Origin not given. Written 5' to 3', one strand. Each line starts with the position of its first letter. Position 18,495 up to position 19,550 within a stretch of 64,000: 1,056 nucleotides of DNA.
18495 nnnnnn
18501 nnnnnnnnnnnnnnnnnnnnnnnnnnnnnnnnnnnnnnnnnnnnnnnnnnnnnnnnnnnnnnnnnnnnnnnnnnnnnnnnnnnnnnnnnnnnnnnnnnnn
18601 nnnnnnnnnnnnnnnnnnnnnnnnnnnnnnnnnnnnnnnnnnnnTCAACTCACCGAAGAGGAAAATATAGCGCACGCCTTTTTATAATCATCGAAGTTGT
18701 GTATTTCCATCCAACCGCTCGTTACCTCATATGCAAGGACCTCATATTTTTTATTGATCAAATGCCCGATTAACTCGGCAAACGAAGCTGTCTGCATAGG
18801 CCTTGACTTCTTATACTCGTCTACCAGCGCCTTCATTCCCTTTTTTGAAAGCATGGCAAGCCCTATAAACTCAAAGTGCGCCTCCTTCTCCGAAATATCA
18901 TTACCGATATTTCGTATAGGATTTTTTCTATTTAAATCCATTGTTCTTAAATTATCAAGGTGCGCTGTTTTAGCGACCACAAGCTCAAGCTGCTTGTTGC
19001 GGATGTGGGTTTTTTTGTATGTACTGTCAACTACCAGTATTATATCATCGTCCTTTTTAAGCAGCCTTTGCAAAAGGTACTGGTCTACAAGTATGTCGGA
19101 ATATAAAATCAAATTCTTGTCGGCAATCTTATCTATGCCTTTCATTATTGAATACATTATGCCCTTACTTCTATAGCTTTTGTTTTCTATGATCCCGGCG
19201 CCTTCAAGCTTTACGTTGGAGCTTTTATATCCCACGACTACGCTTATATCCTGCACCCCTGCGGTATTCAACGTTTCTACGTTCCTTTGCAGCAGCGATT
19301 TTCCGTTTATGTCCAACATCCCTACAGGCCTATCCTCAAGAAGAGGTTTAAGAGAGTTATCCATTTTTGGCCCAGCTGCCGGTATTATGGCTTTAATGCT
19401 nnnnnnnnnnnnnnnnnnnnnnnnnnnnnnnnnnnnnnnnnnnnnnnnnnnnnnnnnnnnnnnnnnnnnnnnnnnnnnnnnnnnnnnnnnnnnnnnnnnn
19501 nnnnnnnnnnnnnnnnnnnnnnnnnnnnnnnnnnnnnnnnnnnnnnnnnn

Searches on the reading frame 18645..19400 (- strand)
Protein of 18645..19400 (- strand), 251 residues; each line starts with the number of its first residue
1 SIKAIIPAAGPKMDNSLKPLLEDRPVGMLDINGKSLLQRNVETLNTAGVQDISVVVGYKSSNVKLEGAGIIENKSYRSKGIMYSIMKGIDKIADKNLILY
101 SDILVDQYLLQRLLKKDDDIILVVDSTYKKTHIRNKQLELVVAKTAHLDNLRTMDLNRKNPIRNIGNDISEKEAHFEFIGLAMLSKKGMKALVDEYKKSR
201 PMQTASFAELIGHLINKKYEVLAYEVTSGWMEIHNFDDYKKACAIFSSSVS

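Call 39: search_solved_structures(query=window:18645-19400:-, max_evalue=0.00001)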
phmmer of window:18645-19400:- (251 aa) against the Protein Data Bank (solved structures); distinct sequences matched with E-value up to 0.00001: 1.
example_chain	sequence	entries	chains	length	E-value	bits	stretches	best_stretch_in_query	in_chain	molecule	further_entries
1jyk_A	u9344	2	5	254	3e-07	33.5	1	2-116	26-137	CTP:phosphocholine Cytidylyltransferase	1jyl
